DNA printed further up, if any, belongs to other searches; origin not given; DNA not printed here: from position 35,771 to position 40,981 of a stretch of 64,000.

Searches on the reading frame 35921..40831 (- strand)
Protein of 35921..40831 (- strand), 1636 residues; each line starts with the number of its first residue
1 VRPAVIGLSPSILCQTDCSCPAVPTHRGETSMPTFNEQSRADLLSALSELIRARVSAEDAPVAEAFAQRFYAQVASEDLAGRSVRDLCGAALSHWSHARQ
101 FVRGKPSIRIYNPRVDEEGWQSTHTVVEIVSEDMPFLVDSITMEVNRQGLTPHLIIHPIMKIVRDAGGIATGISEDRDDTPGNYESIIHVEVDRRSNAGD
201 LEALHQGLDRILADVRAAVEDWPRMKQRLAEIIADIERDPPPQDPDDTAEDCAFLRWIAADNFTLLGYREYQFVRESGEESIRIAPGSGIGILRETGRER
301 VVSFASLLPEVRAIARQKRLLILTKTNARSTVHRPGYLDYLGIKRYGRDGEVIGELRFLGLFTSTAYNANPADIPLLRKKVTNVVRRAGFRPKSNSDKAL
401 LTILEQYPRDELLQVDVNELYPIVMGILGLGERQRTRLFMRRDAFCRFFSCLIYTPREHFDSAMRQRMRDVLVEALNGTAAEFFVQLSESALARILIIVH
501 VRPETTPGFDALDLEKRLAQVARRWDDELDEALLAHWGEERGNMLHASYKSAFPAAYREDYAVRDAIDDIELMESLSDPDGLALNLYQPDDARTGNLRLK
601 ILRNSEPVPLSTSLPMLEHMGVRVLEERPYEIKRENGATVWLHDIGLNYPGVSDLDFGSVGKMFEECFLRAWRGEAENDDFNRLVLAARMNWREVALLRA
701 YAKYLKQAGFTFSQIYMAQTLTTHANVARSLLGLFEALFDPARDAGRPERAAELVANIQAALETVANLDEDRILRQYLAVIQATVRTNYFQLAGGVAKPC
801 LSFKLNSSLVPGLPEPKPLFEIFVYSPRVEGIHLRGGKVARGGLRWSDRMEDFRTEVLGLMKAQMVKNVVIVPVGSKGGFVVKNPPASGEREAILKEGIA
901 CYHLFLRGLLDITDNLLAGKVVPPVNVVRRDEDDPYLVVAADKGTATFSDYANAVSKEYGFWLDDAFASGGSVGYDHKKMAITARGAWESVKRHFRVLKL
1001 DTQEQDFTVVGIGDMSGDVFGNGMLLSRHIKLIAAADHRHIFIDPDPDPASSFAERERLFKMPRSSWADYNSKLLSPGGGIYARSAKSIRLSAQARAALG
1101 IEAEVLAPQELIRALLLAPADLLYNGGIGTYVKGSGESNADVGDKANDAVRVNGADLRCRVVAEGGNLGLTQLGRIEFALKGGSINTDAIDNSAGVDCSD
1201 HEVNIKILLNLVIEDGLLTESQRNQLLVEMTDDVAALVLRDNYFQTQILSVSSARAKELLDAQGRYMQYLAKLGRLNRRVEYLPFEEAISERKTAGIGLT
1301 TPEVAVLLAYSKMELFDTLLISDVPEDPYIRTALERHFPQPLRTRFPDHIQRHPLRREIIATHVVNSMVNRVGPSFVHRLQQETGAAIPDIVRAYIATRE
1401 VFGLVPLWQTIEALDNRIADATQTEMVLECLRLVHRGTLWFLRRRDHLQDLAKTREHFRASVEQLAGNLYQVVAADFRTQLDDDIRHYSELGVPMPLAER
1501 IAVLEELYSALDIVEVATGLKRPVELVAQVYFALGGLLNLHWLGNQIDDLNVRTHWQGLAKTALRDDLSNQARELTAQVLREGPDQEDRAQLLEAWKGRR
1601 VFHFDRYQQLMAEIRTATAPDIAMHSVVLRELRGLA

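Call 18: search_protein_families(library=pfam, proteins=[window:35921-40831:-], max_evalue=0.00001)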
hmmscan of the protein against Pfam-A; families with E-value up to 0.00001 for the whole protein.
window:35921-40831:- (1636 aa): 8 families
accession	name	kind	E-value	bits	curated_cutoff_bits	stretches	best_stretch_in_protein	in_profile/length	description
PF05088.18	Bac_GDH_CD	-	3.1e-266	884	22.8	1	758-1251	2-496/497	Bacterial NAD-glutamate dehydrogenase, catalytic domain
PF21074.2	GDH_C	-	2.8e-125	418.4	26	1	1297-1633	2-338/339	Glutamate dehydrogenase, C-terminal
PF21075.3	GDH_ACT1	-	1.1e-53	181.3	23.7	1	66-208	1-144/144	Glutamate dehydrogenase, ACT1 domain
PF21078.2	GDH_HM3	-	1e-30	106.1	24.6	1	676-741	1-66/66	Glutamate dehydrogenase, helical motif 3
PF21076.3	GDH_ACT2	-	8.4e-29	100.4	22.8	1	437-526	1-90/90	Glutamate dehydrogenase, ACT2 domain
PF21077.3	GDH_ACT3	-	5.2e-28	97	22.2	1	582-658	2-78/80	Glutamate dehydrogenase, ACT3 domain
PF21073.2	GDH_HM1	-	1.6e-22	79.6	21.2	1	374-433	1-60/60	Glutamate dehydrogenase, helical motif 1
PF21079.2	GDH_HM2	-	1.1e-15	57.8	21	1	532-576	1-45/45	Glutamate dehydrogenase, helical motif 2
